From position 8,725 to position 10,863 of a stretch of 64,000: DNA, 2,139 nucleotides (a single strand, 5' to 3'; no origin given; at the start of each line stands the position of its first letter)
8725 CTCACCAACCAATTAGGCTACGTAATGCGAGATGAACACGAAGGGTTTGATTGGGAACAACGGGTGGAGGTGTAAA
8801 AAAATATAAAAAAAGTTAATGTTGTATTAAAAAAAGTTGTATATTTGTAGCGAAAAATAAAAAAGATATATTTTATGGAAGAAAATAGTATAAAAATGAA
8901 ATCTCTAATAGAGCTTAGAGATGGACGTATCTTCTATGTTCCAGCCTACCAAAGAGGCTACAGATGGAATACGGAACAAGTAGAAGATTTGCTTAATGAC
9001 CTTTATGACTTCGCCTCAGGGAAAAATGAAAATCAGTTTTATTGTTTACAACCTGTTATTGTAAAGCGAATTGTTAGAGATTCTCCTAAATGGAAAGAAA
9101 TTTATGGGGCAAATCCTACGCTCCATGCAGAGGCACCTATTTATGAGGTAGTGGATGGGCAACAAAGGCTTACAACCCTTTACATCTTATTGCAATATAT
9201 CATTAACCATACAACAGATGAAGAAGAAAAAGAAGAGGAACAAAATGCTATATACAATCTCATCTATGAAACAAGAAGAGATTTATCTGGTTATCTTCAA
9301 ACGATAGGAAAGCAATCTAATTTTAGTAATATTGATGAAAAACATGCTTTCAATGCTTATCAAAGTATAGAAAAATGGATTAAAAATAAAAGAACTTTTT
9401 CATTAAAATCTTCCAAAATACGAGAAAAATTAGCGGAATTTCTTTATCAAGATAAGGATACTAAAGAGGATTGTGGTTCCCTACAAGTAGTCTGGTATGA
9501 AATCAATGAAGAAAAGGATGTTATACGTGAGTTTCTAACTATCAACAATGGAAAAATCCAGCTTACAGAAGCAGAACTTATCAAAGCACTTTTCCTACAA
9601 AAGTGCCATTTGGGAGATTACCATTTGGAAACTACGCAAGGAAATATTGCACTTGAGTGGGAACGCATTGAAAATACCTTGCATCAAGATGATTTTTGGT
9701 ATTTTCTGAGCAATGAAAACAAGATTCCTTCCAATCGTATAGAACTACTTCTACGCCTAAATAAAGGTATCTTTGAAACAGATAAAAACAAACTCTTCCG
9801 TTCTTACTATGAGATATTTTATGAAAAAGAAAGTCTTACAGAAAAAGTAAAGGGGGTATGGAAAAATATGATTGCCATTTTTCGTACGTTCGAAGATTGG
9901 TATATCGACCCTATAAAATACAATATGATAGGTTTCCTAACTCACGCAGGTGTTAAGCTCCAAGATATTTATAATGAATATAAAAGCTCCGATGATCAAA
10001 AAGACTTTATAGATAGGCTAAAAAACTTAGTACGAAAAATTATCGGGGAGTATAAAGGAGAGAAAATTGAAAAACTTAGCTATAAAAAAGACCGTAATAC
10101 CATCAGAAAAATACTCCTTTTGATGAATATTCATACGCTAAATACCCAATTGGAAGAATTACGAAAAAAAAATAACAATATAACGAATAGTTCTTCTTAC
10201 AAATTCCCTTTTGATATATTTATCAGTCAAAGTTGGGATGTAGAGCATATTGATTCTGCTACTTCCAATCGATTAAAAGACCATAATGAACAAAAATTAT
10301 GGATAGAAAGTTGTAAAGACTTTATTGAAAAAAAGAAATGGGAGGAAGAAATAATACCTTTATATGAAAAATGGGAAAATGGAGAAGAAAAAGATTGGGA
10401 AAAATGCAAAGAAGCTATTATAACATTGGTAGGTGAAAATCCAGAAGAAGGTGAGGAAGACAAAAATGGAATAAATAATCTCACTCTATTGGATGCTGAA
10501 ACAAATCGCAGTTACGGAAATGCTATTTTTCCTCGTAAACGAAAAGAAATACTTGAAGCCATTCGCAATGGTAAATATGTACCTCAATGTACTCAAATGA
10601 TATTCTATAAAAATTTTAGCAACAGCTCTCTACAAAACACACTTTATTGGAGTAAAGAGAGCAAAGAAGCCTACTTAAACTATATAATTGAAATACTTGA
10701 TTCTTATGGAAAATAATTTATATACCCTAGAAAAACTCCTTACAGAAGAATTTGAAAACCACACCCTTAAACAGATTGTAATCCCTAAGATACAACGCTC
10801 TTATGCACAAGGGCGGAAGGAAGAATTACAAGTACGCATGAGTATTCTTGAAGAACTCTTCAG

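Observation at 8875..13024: Overlapping DUF262+DUF1524 / DUF262-only gene pair: a candidate two-protein GmrSD-like (type IV restriction-like) or novel defence module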

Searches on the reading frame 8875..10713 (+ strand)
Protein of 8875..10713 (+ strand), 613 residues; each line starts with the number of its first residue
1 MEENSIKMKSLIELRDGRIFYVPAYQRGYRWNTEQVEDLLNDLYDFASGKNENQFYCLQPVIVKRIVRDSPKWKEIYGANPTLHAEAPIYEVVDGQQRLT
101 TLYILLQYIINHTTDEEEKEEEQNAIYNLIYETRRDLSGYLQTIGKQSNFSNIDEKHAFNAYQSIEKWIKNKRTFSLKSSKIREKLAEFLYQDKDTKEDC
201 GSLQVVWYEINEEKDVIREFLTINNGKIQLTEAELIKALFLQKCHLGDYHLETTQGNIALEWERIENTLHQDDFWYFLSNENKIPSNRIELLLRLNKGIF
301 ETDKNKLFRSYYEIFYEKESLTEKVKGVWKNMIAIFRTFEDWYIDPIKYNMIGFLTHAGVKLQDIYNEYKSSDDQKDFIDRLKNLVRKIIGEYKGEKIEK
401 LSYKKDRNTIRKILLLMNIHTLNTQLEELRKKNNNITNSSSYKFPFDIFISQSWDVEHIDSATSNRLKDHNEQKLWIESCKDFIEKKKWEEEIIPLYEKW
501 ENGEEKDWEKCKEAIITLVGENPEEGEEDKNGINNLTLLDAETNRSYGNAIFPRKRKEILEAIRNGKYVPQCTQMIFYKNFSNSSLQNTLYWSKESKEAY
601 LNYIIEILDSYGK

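Call 3: search_protein_families(library=pfam, proteins=[window:8875-10713:+], max_evalue=0.01)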
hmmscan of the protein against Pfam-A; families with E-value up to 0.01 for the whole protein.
window:8875-10713:+ (613 aa): 1 family
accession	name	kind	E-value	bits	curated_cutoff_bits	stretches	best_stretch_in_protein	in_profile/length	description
PF03235.19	GmrSD_N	-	1.3e-31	110.8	33.2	1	16-241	7-199/199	GmrSD restriction endonuclease, N-terminal domain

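Call 4: search_protein_families(library=padloc, proteins=[window:8875-10713:+], max_evalue=0.01)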
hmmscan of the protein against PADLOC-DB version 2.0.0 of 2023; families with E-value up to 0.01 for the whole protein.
window:8875-10713:+ (613 aa): 23 families
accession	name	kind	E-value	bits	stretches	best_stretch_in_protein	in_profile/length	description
PDLC02695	Orf5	-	3.3e-21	73.3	2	14-126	14-115/601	Orf5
PDLC02701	Orf5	-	1.9e-18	64.3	2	15-130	15-120/596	Orf5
PDLC04155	HEC-06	-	1.2e-16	58.4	2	14-123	16-104/562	-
PDLC04157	HEC-06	-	5.2e-16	56.3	1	4-277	7-267/558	-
PDLC04154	HEC-06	-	3e-15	53.9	2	8-56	14-59/569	-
PDLC02792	SspE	-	1.1e-13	48.4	1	15-190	19-195/771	SspE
PDLC02693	Orf5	-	1.2e-13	48.9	1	17-274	6-240/543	Orf5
PDLC02789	SspE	-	3.8e-13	46.9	1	15-223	15-221/749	SspE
PDLC02687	Orf5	-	2.9e-12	44.1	1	14-278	12-271/543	Orf5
PDLC02786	SspE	-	1e-11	42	1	16-193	20-195/766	SspE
PDLC02783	SspE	-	1.3e-11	41.5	1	4-114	10-116/793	SspE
PDLC02692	Orf5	-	2.2e-11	41.2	1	15-245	3-218/558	Orf5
PDLC02787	SspE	-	8.2e-11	38.9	1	16-134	20-137/727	SspE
PDLC02686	Orf5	-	1.2e-10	38.5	1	19-127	20-113/566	Orf5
PDLC02790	SspE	-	3e-10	36.8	1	16-113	12-106/776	SspE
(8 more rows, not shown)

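Call 5: search_protein_families(library=ncbifam, proteins=[window:8875-10713:+], max_evalue=0.01)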
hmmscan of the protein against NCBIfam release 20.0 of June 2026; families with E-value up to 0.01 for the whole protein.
window:8875-10713:+ (613 aa): 0 families

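Call 7: search_solved_structures(query=window:8875-10713:+, max_evalue=1, show_alignments=2)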
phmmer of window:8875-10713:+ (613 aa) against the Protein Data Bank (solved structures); distinct sequences matched with E-value up to 1: 5.
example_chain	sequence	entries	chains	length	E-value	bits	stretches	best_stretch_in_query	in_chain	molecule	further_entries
9jfl_B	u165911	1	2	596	4e-09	38.8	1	15-254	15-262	DUF262 domain-containing protein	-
6jiv_D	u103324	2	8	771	0.00021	23.2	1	16-120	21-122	SspE protein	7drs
7drr_D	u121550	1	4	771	0.0014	20.4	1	16-120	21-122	SspE protein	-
4yk2_A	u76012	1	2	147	0.21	13.3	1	107-184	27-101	Bartonella effector protein (Bep) substrate of VirB T4SS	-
4cab_A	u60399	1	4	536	0.9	11.2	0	336-404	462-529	CATALASE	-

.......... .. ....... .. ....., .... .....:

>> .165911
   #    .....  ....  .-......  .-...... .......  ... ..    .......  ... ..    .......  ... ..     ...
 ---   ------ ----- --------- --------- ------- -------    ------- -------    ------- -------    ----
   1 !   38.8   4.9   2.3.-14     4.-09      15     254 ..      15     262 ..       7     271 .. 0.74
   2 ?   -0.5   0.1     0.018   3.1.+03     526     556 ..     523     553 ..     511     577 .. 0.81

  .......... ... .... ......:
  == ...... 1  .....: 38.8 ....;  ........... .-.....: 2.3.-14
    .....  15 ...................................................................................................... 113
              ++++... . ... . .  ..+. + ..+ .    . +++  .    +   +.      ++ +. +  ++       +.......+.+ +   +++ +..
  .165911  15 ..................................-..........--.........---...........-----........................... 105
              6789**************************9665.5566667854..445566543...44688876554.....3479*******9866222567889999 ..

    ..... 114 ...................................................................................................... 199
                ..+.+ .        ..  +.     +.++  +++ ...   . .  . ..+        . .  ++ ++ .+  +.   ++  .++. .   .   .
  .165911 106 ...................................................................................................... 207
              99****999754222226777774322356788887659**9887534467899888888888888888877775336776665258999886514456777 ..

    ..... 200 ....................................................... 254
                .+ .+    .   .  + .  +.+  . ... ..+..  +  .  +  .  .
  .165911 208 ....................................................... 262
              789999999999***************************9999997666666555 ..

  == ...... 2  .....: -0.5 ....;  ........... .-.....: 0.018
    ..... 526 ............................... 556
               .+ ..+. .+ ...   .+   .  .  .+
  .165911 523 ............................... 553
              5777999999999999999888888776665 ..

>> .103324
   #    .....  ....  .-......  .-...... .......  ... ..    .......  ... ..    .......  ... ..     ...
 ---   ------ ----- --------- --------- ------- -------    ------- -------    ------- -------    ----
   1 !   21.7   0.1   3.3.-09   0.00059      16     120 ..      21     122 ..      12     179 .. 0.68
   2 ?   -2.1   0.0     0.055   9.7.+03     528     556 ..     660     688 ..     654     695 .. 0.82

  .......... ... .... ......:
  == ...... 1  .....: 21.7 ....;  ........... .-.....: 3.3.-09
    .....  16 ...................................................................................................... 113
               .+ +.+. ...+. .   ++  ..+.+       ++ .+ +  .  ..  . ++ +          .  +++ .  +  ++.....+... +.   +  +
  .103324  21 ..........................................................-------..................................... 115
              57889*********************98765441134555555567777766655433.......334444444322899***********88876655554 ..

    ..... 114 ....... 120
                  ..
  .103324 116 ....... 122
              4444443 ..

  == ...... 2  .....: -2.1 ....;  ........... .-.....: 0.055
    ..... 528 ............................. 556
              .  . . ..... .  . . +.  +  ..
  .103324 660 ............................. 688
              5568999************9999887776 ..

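Call 10: find_homologous_proteins(query=window:8875-10713:+, max_evalue=0.001)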
Query window:8875-10713:+ (613 aa): 7870 proteins with E <= 0.001 among 8000 candidates; the best 120 are listed.
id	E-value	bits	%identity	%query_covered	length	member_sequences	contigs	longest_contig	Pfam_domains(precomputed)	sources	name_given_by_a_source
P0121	0.0e+0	1382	100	100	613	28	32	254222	PF03235.20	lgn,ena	-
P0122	0.0e+0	1198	87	100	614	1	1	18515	PF03235.20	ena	-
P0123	0.0e+0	1195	87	100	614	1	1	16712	PF03235.20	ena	-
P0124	0.0e+0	1139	83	100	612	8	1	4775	PF03235.20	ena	-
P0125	1.2e-272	924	70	100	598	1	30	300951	PF03235.20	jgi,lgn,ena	jgi:hypothetical protein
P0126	2.0e-272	923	70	100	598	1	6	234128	PF03235.20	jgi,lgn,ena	jgi:hypothetical protein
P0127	2.1e-272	923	70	100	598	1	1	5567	PF03235.20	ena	-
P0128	8.2e-272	921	69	100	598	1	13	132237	PF03235.20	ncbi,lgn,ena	-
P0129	8.2e-272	921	69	100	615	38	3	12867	PF03235.20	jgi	jgi:hypothetical protein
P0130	8.3e-272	921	69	100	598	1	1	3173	PF03235.20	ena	-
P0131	8.7e-272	921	69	100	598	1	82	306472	PF03235.20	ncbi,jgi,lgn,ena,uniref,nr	ncbi:DUF262 domain-containing protein [Capnocytophaga sputigena]|jgi:hypothetical protein|uniref:DUF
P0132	9.7e-272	921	69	100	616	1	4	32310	PF03235.20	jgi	jgi:hypothetical protein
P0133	1.8e-271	920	69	100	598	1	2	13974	PF03235.20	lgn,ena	-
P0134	2.1e-271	920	69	100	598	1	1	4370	PF03235.20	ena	-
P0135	2.5e-271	920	69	100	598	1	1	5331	PF03235.20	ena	-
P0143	1.2e-269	914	69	100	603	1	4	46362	PF07510.17,PF03235.20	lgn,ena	-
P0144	3.0e-269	913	69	100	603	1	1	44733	PF07510.17,PF03235.20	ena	-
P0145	5.6e-269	912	69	100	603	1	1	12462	PF07510.17,PF03235.20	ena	-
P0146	1.3e-268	911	68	100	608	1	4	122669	PF07510.17,PF03235.20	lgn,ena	-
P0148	4.5e-268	909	69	100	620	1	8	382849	PF07510.17,PF03235.20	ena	-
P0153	3.7e-266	903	68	100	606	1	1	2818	PF07510.17,PF03235.20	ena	-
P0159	1.5e-265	901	68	100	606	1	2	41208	PF07510.17,PF03235.20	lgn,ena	-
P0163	2.4e-265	900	68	100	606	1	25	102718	PF07510.17,PF03235.20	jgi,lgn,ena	-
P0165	4.7e-265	899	68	100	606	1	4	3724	PF07510.17,PF03235.20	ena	-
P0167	7.5e-265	898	68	100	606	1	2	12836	PF07510.17,PF03235.20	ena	-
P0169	2.7e-257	873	68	100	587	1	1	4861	PF07510.17,PF03235.20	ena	-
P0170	9.5e-256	868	67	100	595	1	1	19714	PF07510.17,PF03235.20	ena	-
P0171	1.7e-253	861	66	100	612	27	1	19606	PF07510.17,PF03235.20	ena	-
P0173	3.6e-249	846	64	100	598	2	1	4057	PF07510.17,PF03235.20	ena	-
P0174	8.6e-248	842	64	100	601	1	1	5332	PF07510.17,PF03235.20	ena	-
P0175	6.8e-246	836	64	100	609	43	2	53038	PF07510.17,PF03235.20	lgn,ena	-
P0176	6.2e-201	687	67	80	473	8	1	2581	PF07510.17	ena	-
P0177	5.9e-178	611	50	99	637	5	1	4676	PF07510.17,PF03235.20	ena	-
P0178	6.9e-178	611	50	99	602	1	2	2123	PF07510.17,PF03235.20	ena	-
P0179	8.4e-175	601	49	100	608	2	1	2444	PF07510.17,PF03235.20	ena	-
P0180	1.4e-170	587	49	99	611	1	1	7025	PF07510.17,PF03235.20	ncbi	-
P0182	5.3e-160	552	46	99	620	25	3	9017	PF07510.17,PF03235.20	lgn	-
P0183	1.5e-158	547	47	99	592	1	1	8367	PF07510.17,PF03235.20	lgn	-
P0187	1.3e-143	498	63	61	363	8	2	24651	PF07510.17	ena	-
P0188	3.0e-137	477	44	99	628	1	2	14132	PF07510.17,PF03235.20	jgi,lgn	-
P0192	1.1e-126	442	42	99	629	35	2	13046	PF07510.17,PF03235.20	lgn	-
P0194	3.1e-125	437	42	99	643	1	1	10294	PF07510.17,PF03235.20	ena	-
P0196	9.9e-124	432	39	99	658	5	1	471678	PF07510.17,PF03235.20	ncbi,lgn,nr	ncbi:Uncharacterized conserved protein, contains ParB-like and HNH nuclease domains [Bacteroidales b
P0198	1.7e-123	431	42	99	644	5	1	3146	PF07510.17,PF03235.20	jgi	jgi:hypothetical protein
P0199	4.0e-123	430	39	99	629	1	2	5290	PF07510.17,PF03235.20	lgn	-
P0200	6.2e-123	430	41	99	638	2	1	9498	PF07510.17,PF03235.20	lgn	-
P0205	4.4e-122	427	42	98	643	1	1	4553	PF07510.17,PF03235.20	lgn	-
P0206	7.6e-122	426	39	99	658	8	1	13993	PF07510.17,PF03235.20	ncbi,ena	-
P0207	9.6e-122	426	40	100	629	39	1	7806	PF07510.17,PF03235.20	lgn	-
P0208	3.6e-121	424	42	98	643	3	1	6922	PF07510.17,PF03235.20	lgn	-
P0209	4.7e-121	423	38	100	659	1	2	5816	PF07510.17,PF03235.20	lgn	-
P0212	1.9e-120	421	41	99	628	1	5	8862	PF07510.17,PF03235.20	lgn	-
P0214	3.2e-120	421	39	99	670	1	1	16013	PF07510.17,PF03235.20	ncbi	-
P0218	4.9e-120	420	39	100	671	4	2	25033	PF07510.17,PF03235.20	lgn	-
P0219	5.1e-120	420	39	99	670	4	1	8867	PF07510.17,PF03235.20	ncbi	-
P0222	1.1e-119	419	39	98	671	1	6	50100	PF07510.17,PF03235.20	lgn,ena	-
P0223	1.3e-119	419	39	99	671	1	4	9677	PF07510.17,PF03235.20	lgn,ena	-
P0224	2.0e-119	418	39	98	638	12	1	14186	PF07510.17,PF03235.20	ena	-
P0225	3.4e-119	417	40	99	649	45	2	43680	PF07510.17,PF03235.20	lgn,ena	-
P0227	4.8e-119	417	39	99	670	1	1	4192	PF07510.17,PF03235.20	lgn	-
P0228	7.3e-119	416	41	98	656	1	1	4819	PF07510.17,PF03235.20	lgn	-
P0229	1.9e-118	415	38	99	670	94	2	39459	PF07510.17,PF03235.20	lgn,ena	-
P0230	2.9e-118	414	39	100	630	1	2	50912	PF07510.17,PF03235.20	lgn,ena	-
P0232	5.1e-118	413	41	98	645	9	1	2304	PF07510.17,PF03235.20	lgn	-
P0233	6.8e-118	413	40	99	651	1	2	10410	PF07510.17,PF03235.20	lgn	-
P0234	1.2e-117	412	40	99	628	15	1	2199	PF07510.17,PF03235.20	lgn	-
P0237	3.5e-116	407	39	99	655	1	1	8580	PF07510.17,PF03235.20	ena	-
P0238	6.4e-116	406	39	100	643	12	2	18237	PF07510.17,PF03235.20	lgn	-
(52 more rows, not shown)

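Call 95: predict_structure(alignment_id=A4)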
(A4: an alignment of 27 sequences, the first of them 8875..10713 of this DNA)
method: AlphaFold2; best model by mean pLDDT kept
length: 613 residues; sequences in the alignment: 27
mean_pLDDT: 83.0   pTM: 0.68
mean pLDDT of the five models: 83.0, 82.1, 81.6, 80.8, 80.3
residues with pLDDT >= 90: 193; 70-90: 334; 50-70: 71; < 50: 15
segments of 3 or more residues with pLDDT < 50: 225-229, 580-588
pLDDT, mean of each block of 10 residues (from residue 1): 76 90 78 89 84 62 87 85 81 87 95 90 90 86 88 88 95 88 92 84 85 70 52 76 58 69 84 90 76 90 80 72 84 94 95 95 95 94 91 73 90 94 90 75 91 87 66 87 87 90 77 86 74 90 78 85 85 78 45 84 89 67
secondary structure, 60 per line:
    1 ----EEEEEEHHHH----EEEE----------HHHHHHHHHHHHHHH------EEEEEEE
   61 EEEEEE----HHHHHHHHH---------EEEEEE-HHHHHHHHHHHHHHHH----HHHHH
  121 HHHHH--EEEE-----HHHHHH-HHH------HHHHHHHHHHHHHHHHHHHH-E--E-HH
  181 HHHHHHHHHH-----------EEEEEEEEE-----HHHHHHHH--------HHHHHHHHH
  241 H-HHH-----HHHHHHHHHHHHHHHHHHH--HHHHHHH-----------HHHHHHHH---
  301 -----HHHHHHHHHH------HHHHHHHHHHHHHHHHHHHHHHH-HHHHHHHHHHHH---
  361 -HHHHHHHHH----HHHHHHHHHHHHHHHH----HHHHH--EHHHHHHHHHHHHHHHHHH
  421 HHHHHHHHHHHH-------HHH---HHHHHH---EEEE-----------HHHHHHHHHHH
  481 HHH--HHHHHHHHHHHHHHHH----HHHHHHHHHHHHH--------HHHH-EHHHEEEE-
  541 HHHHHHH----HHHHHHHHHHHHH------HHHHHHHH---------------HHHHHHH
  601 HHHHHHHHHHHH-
elements in order: E5-10 H11-14 E19-22 H33-47 E54-66 H71-79 E89-94 H96-111 H116-125 E128-131 H137-142 H153-172 H179-190 E202-210 H216-223 H232-241 H251-269 H272-278 H290-297 H306-315 H322-344 H346-357 H362-370 H375-390 H395-399 H403-432 H446-451 E455-458 H470-483 H486-501 H506-518 H527-530 E536-539 H541-547 H552-564 H571-578 H594-612

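Call 97: list_cluster_members(proteins=[window:8875-10713:+, window:10688-13021:+, window:13447-14352:+, window:14400-15152:+, window:6511-7446:+])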
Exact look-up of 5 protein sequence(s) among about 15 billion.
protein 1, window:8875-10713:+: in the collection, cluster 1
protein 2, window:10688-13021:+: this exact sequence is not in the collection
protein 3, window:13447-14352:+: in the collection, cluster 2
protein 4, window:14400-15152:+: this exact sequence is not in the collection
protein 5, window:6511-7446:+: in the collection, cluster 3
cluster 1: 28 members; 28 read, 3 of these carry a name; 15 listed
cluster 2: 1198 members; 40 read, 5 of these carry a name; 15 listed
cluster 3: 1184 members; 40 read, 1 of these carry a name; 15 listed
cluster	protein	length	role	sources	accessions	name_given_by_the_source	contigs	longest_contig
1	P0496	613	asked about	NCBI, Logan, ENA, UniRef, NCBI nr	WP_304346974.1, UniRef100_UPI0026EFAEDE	DUF262 domain-containing protein [Capnocytophaga leadbetteri] | DUF262 domain-containing protein n=1 Tax=Capnocytophaga leadbetteri TaxID=327575 ...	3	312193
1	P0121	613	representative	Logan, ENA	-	-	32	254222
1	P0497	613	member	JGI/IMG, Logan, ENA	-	hypothetical protein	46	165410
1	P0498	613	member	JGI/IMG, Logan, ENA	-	hypothetical protein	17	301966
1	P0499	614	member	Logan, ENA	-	-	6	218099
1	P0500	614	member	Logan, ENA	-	-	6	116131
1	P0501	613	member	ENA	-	-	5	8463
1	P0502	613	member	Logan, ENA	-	-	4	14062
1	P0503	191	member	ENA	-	-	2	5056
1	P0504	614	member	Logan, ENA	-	-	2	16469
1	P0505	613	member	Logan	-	-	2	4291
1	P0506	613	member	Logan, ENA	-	-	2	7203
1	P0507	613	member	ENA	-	-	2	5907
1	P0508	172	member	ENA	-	-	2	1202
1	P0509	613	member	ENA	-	-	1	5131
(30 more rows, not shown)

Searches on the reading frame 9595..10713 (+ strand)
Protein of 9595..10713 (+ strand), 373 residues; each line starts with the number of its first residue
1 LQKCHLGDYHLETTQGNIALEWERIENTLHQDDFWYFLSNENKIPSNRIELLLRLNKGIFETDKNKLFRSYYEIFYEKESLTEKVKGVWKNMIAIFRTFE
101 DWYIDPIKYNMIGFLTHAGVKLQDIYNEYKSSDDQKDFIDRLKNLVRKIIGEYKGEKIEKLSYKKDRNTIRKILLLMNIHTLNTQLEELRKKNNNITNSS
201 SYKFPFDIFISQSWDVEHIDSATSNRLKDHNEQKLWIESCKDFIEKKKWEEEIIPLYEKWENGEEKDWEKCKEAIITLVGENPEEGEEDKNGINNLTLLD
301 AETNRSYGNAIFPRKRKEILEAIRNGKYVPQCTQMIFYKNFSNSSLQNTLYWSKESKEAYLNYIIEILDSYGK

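Call 6: search_protein_families(library=pfam, proteins=[window:9595-10713:+], max_evalue=10)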
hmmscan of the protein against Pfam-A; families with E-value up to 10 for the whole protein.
window:9595-10713:+ (373 aa): 1 family
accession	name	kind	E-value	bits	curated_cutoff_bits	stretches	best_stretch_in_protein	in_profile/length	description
PF07510.16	GmrSD_C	-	0.0065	16.8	23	1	251-320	52-107/138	GmrSD restriction endonucleases, C-terminal domain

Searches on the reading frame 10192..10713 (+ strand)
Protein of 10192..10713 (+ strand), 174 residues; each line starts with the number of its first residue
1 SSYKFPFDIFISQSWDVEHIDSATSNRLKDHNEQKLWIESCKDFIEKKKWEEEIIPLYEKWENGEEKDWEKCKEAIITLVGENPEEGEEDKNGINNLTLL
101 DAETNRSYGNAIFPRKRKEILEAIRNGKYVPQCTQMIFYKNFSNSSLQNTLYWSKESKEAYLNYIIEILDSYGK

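Call 6: search_protein_families(library=pfam, proteins=[window:10192-10713:+], max_evalue=10)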
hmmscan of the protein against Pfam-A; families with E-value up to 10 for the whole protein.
seq(174 aa): 2 families
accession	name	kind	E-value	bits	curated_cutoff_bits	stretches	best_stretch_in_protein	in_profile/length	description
PF07510.16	GmrSD_C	-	0.00054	20.3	23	1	52-122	52-108/138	GmrSD restriction endonucleases, C-terminal domain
PF09866.14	DUF2093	-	0.19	11.6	25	1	147-165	19-37/42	Uncharacterized protein conserved in bacteria (DUF2093)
